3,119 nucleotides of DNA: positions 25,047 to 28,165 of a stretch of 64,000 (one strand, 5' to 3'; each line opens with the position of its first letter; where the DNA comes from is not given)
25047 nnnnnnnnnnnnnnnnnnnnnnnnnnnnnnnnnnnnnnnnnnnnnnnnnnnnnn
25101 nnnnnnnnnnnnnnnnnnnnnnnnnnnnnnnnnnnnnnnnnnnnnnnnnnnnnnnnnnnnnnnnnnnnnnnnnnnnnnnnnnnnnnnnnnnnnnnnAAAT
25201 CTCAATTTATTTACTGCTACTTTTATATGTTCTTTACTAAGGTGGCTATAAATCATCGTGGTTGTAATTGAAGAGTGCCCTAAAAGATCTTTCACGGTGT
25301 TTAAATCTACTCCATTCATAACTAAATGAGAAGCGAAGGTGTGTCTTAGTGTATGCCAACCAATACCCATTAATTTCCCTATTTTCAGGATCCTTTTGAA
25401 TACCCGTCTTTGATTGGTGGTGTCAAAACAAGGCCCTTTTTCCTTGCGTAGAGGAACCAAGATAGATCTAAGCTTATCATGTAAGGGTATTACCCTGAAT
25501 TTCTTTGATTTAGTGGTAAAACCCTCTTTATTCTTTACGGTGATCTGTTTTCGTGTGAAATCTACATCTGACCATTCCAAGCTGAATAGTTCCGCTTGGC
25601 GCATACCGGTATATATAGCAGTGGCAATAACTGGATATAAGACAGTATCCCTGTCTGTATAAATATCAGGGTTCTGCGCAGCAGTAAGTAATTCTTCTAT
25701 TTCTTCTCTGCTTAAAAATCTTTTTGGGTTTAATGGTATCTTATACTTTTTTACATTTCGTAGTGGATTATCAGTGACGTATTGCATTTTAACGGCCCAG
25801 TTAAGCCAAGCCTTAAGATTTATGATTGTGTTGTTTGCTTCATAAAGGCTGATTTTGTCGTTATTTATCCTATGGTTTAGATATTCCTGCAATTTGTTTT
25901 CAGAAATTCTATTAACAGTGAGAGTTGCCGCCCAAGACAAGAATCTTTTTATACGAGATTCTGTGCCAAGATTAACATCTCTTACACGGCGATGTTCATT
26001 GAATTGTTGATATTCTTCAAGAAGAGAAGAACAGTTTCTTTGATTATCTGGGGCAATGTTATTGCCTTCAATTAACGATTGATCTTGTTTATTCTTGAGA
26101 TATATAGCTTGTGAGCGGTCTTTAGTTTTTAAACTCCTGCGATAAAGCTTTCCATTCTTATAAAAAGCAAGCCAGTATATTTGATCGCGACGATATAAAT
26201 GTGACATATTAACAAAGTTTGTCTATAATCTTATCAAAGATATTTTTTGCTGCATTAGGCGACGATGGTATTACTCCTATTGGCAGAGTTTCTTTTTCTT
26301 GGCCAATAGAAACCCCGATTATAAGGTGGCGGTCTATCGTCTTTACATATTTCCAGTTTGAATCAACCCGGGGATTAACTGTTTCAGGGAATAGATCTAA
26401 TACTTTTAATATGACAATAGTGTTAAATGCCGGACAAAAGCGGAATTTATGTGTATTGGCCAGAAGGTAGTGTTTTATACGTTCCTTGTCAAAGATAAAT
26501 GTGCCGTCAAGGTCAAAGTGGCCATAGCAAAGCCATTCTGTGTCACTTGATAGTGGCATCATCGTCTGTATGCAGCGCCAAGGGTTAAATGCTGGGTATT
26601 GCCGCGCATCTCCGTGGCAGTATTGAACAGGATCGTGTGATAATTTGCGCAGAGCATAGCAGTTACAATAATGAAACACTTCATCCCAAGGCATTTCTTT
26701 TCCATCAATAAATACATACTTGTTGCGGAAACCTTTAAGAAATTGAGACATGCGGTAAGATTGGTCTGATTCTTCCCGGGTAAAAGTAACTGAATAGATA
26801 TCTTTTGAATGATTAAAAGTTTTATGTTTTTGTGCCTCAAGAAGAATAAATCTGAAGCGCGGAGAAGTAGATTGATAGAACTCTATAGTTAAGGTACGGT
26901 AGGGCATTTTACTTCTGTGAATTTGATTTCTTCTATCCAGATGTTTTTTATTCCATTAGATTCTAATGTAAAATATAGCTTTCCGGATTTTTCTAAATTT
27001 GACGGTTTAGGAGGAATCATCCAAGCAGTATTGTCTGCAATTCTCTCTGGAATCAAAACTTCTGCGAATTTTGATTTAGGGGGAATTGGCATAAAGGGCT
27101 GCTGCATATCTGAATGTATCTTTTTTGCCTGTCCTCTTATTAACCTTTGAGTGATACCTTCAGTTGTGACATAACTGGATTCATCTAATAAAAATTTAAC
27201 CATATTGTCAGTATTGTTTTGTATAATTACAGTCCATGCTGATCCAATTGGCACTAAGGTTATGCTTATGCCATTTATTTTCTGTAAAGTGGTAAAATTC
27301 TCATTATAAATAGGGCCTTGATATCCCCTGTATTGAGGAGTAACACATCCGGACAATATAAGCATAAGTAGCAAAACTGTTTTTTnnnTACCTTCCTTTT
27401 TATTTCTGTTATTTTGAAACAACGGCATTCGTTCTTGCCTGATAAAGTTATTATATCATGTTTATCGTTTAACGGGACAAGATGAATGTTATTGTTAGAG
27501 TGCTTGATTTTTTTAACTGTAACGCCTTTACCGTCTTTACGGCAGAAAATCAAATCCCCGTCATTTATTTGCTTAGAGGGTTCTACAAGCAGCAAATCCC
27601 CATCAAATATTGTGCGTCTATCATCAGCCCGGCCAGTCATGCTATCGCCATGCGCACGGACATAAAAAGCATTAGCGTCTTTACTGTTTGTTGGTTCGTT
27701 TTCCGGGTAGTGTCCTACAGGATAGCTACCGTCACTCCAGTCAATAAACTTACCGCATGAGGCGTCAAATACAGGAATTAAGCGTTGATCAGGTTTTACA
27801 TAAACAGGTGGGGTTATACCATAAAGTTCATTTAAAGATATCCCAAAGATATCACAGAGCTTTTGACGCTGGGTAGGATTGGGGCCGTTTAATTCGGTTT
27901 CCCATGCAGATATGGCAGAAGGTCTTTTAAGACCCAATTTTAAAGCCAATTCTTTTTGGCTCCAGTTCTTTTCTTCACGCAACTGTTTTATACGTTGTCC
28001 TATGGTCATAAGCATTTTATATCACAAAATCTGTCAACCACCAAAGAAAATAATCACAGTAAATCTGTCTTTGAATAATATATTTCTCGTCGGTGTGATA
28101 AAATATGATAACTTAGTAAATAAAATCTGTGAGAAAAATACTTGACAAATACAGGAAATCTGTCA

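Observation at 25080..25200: tRNA-Arg(UCG) truncated after the anticodon arm, abutting the integrase: prophage attL junction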

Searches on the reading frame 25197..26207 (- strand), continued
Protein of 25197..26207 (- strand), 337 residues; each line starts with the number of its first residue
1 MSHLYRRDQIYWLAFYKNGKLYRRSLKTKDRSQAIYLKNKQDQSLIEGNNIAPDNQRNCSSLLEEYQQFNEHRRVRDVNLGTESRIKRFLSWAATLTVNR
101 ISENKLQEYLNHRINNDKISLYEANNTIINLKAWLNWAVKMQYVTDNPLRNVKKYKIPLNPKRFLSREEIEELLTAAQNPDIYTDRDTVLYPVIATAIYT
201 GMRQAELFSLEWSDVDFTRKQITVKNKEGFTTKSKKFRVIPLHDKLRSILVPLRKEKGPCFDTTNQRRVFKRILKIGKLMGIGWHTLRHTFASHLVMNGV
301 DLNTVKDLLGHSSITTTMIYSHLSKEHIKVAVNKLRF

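Call 45: find_encoding_contigs(protein=P0010, flank=10000, max_places=2)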
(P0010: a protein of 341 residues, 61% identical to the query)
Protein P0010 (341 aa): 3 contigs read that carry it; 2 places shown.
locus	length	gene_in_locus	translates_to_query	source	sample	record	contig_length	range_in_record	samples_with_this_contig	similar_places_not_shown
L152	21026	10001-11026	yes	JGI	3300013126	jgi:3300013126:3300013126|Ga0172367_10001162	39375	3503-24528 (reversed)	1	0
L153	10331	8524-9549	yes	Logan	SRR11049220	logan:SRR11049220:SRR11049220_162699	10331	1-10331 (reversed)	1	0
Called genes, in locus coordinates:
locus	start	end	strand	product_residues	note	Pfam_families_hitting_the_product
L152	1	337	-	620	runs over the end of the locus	PF10145:PhageMin_Tail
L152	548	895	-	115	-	PF06222:Phage_TAC_1 (weak)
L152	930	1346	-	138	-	PF16460:Phage_TTP_11, PF06199:Phage_tail_2 (weak), PF16461:Phage_TTP_12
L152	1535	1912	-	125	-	-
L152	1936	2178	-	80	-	-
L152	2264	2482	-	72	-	-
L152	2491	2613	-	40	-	-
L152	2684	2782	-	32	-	-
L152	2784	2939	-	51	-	-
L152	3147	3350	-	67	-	-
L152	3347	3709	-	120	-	PF05866:RusA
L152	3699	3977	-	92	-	PF19905:DUF6378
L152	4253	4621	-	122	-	-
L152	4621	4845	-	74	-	-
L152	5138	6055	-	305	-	-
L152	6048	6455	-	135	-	PF03330:DPBB_1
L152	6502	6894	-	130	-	-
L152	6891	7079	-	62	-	-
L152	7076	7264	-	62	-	-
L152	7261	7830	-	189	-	-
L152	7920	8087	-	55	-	-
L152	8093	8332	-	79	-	PF13560:HTH_31 (weak), PF01381:HTH_3 (weak)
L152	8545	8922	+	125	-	PF12844:HTH_19, PF13560:HTH_31 (weak), PF01381:HTH_3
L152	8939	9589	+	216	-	-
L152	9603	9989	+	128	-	-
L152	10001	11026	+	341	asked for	PF00589:Phage_integrase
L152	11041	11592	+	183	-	PF01936:NYN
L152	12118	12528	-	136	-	-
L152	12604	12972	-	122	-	-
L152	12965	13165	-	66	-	-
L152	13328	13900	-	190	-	-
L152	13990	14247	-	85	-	-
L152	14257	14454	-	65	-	-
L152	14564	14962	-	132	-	-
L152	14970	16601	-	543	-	-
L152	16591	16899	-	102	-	-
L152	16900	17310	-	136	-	-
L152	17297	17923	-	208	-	PF11367:Tail_completion_gp17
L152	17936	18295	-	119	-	PF11367:Tail_completion_gp17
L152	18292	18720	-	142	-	PF04883:HK97-gp10_like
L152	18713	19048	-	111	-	PF05521:Phage_HCP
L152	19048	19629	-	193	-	PF24163:HCP (weak)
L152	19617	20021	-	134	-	-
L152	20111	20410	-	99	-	-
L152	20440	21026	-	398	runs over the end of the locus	PF05065:Phage_capsid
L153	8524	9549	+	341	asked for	PF00589:Phage_integrase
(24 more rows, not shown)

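Call 46: find_encoding_contigs(protein=P0015, flank=10000, max_places=2)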
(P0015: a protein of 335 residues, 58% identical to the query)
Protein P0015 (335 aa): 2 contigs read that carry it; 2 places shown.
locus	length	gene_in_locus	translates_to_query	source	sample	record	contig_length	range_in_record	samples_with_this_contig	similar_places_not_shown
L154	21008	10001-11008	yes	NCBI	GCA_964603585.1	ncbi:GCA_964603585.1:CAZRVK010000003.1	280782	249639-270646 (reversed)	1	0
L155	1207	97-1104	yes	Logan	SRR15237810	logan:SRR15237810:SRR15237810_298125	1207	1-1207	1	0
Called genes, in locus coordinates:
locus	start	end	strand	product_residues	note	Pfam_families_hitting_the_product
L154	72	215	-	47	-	-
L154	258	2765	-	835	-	PF12965:DUF3854 (weak)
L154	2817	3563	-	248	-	PF23977:Pam3_Gp34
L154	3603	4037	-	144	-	PF23984:DUF7307 (weak)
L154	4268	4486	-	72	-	-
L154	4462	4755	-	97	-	-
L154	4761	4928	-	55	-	-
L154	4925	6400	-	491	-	PF00176:SNF2-rel_dom, PF04851:ResIII (faint), PF00271:Helicase_C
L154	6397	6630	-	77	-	-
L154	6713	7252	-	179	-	-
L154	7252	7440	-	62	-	-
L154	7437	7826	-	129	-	-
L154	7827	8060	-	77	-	-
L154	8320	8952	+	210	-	PF13560:HTH_31, PF01381:HTH_3, PF00717:Peptidase_S24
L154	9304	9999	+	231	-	-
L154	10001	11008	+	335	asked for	PF00589:Phage_integrase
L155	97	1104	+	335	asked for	PF00589:Phage_integrase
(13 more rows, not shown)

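Call 70: find_encoding_contigs(protein=P0008, flank=10000, max_places=3)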
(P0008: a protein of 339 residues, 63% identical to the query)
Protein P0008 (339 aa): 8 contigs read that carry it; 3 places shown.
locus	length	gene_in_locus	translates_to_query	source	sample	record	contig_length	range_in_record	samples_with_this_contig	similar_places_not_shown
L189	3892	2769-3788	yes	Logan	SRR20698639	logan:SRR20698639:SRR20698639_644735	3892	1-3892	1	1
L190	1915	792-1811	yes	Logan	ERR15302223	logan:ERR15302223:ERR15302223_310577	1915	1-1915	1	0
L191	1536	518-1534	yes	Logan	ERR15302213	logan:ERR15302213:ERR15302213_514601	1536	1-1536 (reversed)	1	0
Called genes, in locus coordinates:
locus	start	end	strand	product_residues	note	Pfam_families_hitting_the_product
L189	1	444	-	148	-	?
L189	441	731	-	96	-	-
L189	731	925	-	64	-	-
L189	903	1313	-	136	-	-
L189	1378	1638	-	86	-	-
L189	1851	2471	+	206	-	PF01381:HTH_3, PF12844:HTH_19, PF13443:HTH_26 (faint), PF13518:HTH_28 (faint), PF00717:Peptidase_S24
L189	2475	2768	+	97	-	-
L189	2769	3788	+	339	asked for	PF00589:Phage_integrase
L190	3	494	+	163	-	?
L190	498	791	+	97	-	-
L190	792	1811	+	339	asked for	PF00589:Phage_integrase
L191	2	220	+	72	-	?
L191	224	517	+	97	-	-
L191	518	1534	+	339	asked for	PF00589:Phage_integrase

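Call 71: find_encoding_contigs(protein=P0005, flank=10000, max_places=3)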
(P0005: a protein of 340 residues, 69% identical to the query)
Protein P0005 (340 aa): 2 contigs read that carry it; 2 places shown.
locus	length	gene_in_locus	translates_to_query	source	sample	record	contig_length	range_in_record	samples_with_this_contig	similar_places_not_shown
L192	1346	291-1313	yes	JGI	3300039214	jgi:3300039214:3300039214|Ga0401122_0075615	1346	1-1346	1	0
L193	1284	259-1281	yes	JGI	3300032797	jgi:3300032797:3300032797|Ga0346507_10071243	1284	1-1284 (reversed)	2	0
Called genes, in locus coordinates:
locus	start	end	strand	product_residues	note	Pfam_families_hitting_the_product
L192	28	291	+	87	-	-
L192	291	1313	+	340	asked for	PF00589:Phage_integrase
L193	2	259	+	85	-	?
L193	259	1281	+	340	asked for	PF00589:Phage_integrase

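Call 79: search_dna_similar(query=window:25197-26207:-, collection=phages, mode=protein, max_rows=12)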
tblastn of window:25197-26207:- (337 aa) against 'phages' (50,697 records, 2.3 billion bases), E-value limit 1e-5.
Records with a match: 2255; places in all: 2271; records where one place covers at least 80% of the query: 395.
Best place of each record, by identity: <60% 2255.
By first word of the organism name: Streptococcus 541; Mycobacterium 211; Gordonia 165; Bacteriophage 138; Salmonella 110; Staphylococcus 99; Klebsiella 85; Escherichia 75; Pseudomonas 60; Burkholderia 56; and 97 more.
By host as written in the record: - 258; Gordonia terrae 3612 144; Mycobacterium smegmatis mc2 155 135; Klebsiella pneumoniae 59; Staphylococcus aureus 37; Helicobacter pylori 33; Ralstonia solanacearum 30; Escherichia coli 27; and 878 more.
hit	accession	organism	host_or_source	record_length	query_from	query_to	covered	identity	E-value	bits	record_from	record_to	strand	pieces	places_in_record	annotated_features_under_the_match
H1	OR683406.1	Pseudomonas phage Marin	Pseudomonas aeruginosa F002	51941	6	335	98%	30.5%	3e-29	124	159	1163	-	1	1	integrase | helix-turn-helix domain-containing protein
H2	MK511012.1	Pseudomonas phage vB_Pae_BR153a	Pseudomonas aeruginosa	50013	6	335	98%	30.3%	7e-30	125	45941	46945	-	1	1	integrase | hypothetical protein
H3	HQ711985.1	Pseudomonas phage PMG1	Pseudomonas aeruginosa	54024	6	335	98%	30.3%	1e-29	125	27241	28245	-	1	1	integrase | excisionase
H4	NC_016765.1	Pseudomonas phage PMG1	Pseudomonas aeruginosa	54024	6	335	98%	30.3%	1e-29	125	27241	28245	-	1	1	integrase | excisionase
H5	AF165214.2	Pseudomonas phage D3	Pseudomonas aeruginosa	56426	6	335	98%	30.3%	2e-29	124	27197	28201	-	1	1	orf35: integrase | orf36: putative excisionase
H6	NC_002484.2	Pseudomonas phage D3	Pseudomonas aeruginosa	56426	6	335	98%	30.3%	2e-29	124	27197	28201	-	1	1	orf35: integrase | orf36: excisionase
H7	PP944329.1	Pseudomonas phage phi_D3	Pseudomonas aeruginosa PAO1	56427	6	335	98%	30.3%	2e-29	124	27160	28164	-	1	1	integrase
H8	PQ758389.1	Pseudomonas phage 5399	Pseudomonas aeruginosa 147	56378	6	335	98%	30.3%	2e-29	124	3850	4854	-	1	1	hypothetical protein (x2)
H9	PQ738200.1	Pseudomonas phage phita81A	Pseudomonas aeruginosa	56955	6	335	98%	30.3%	2e-29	124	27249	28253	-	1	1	hypothetical protein (x2)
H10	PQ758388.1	Pseudomonas phage 5371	Pseudomonas aeruginosa 147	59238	6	335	98%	30.3%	2e-29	124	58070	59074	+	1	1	hypothetical protein (x2)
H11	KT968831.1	Pseudomonas phage YMC11/02/R656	Pseudomonas aeruginosa YMC11/02/R656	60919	6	335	98%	30.3%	3e-29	124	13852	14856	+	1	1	hypothetical protein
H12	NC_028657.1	Pseudomonas phage YMC11/02/R656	Pseudomonas aeruginosa YMC11/02/R656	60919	6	335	98%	30.3%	3e-29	124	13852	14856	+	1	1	integrase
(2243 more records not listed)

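Call 80: search_solved_structures(query=window:25197-26207:-, max_evalue=0.001)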
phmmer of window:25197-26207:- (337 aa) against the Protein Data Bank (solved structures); distinct sequences matched with E-value up to 0.001: 15.
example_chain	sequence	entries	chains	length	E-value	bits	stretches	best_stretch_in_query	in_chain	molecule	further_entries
4a8e_A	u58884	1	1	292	1.5e-17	67.3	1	146-336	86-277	PROBABLE TYROSINE RECOMBINASE XERC-LIKE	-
1aih_A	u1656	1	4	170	9e-17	64.7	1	210-332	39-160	HP1 INTEGRASE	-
5hxy_A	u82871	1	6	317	3.8e-16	62.6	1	152-328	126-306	Tyrosine recombinase XerA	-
5c6k_A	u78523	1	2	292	2.1e-14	56.9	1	143-333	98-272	Integrase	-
1a0p_A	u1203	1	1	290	4e-14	55.9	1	282-329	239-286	SITE-SPECIFIC RECOMBINASE XERD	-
5dor_A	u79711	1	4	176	1.7e-13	53.9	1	211-333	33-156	Integrase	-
9i5v_14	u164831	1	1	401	5.9e-12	48.8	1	128-331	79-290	Ribosome-associated translation inhibitor RaiA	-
5dcf_A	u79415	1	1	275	3.4e-11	46.3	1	282-329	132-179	Tyrosine recombinase XerD,DNA translocase FtsK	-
5vfz_A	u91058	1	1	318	4.8e-11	45.8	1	131-326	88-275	Gp33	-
2a3v_A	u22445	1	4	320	2.9e-09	40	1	263-324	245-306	site-specific recombinase IntI4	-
5jjv_A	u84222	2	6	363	4.3e-08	36.1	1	163-331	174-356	Tyrosine recombinase XerH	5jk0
3nkh_A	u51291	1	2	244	1.3e-07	34.6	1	258-335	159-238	Integrase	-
6en0_A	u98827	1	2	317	7.4e-06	28.8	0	285-329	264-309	Int protein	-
6emy_A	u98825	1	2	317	7.9e-06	28.7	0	285-330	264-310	Int protein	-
6emz_A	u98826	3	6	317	1.9e-05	27.4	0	285-329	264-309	Int protein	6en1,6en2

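Call 81: search_protein_families(library=ncbifam, proteins=[window:25197-26207:-], max_evalue=0.001)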
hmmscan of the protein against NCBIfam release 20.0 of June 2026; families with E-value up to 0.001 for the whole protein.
window:25197-26207:- (337 aa): 11 families
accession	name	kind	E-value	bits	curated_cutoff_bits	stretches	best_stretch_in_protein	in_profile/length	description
NF040815.2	recomb_XerA_Arch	equivalog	1.3e-35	123.3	220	1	84-329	22-260/263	site-specific tyrosine recombinase/integron integrase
TIGR02225.1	recomb_XerD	equivalog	1.6e-34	119.6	329.6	1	86-334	25-285/290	site-specific tyrosine recombinase XerD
TIGR02224.1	recomb_XerC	equivalog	1.4e-33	116.6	335.15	2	266-330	220-284/295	tyrosine recombinase XerC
NF001399.0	PRK00283.1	subfamily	1.7e-31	109.6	279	2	282-333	242-293/300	tyrosine recombinase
TIGR02249.1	integrase_gron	subfamily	8.4e-25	87.8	265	2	263-327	240-304/315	integron integrase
NF002331.0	PRK01287.1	subfamily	1.6e-22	80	371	2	58-244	22-213/365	site-specific tyrosine recombinase XerC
NF003462.0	PRK05084.1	equivalog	1.1e-15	57.3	267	1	284-335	305-356/360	tyrosine recombinase XerS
NF011946.0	PRK15417.1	equivalog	2.9e-15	56.3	435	1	260-325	252-317/337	integron integrase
NF007370.0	PRK09870.1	subfamily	6.4e-10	39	221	1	160-233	8-78/200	tyrosine-type DNA invertase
NF007371.0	PRK09871.1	subfamily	8.5e-09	35.2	222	1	160-232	2-71/198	tyrosine-type DNA invertase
NF040693.1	recomb_GmtY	equivalog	1.7e-07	30.8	340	1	268-329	376-438/441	gamma-mobile-trio recombinase GmtY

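Call 82: get_annotated_region(hit=H6, flank=1500)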
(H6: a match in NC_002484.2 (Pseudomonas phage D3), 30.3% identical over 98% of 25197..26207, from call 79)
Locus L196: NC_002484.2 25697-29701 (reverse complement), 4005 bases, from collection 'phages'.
description: Bacteriophage D3, complete genome.
organism: Pseudomonas phage D3 (NCBI taxid 2932880)
taxonomy: Viruses; Duplodnaviria; Heunggongvirae; Uroviricota; Caudoviricetes; Detrevirus; Detrevirus D3
host: Pseudomonas aeruginosa; source: -; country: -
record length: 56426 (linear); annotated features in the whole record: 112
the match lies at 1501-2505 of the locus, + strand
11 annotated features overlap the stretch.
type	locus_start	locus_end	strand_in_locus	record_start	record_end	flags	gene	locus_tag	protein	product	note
CDS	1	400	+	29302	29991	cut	orf40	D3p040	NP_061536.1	hypothetical protein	gpOrf40; similar to ZP_04933674.1 hypothetical protein PA2G_00999 in Pseudomonas aeruginosa 2192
CDS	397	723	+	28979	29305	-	orf39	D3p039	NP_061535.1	hypothetical protein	gpOrf39; similar to YP_001629546.1 hypothetical protein Bpet0943 in Bordetella petrii DSM 12804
CDS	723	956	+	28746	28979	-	orf38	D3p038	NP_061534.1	hypothetical protein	gpOrf38; similar to YP_002284369.1 hypothetical protein PAJU2_gp35 in Pseudomonas phage PAJU2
CDS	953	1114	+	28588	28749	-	orf37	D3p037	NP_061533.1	hypothetical protein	gpOrf37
CDS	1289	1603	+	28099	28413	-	orf36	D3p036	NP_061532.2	excisionase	gpOrf36; motif TIGR01764, DNA binding domain, excisionase family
CDS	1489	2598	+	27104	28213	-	orf35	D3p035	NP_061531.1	integrase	gpOrf35; similar to YP_109940.1 putative bacteriophage integrase in Burkholderia pseudomallei K96243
misc_feature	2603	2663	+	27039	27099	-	-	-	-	-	AttP; involved in homologous recombination with Pseudomonas aeruginosa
CDS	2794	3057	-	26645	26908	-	orf34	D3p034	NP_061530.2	hypothetical protein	gpOrf34; similar to YP_002284364.1 hypothetical protein PAJU2_gp30 in Pseudomonas phage PAJU2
CDS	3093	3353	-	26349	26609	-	orf33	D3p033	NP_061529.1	hypothetical protein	gpOrf33; similar to YP_002284363.1 hypothetical protein PAJU2_gp29 in Pseudomonas phage PAJU2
CDS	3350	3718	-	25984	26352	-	orf32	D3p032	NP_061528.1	hypothetical protein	gpOrf32; similar to YP_001347798.1 hypothetical protein PSPA7_2431 in Pseudomonas aeruginosa PA7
CDS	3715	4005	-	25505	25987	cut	orf31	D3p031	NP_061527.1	endolysin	gpOrf31; similar to YP_002028895.1 lysozyme in Stenotrophomonas maltophilia R551-3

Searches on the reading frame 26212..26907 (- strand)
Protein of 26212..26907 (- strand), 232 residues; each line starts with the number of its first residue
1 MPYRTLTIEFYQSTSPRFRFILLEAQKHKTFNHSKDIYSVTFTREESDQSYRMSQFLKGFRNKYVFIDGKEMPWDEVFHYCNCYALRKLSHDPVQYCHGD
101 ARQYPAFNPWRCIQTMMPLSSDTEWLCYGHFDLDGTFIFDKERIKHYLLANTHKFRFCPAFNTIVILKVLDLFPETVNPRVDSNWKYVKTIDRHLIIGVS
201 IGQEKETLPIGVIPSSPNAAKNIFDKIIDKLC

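Call 10: search_protein_families(library=pfam, proteins=[window:26212-26907:-], max_evalue=0.01)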
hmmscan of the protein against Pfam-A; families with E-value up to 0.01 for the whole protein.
window:26212-26907:- (232 aa): 0 families

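Call 81: search_protein_families(library=ncbifam, proteins=[window:26212-26907:-], max_evalue=0.001)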
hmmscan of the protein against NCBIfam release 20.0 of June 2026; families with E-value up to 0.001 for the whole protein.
window:26212-26907:- (232 aa): 0 families

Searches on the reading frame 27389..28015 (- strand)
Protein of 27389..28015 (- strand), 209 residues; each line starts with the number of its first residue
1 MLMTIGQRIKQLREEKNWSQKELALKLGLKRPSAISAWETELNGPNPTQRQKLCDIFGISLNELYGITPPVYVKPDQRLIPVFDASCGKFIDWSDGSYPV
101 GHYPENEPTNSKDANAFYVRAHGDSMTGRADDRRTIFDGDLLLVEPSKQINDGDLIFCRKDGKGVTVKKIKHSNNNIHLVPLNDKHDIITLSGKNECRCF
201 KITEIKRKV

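Call 10: search_protein_families(library=pfam, proteins=[window:27389-28015:-], max_evalue=0.01)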
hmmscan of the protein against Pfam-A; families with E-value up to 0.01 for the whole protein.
window:27389-28015:- (209 aa): 5 families
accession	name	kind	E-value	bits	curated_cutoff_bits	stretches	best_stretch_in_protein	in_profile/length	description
PF00717.28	Peptidase_S24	-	1.7e-19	70.1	23.3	1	85-198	6-110/116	Peptidase S24-like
PF01381.28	HTH_3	-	6.3e-13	49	23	1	9-64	1-55/55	Helix-turn-helix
PF12844.13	HTH_19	-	2e-10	40.9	30.2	1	6-65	1-59/64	Helix-turn-helix domain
PF13560.12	HTH_31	-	6e-06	26.9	27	1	5-63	2-60/64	Helix-turn-helix domain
PF13443.12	HTH_26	-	0.00017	22.2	22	1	8-69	1-62/63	Cro/C1-type HTH DNA-binding domain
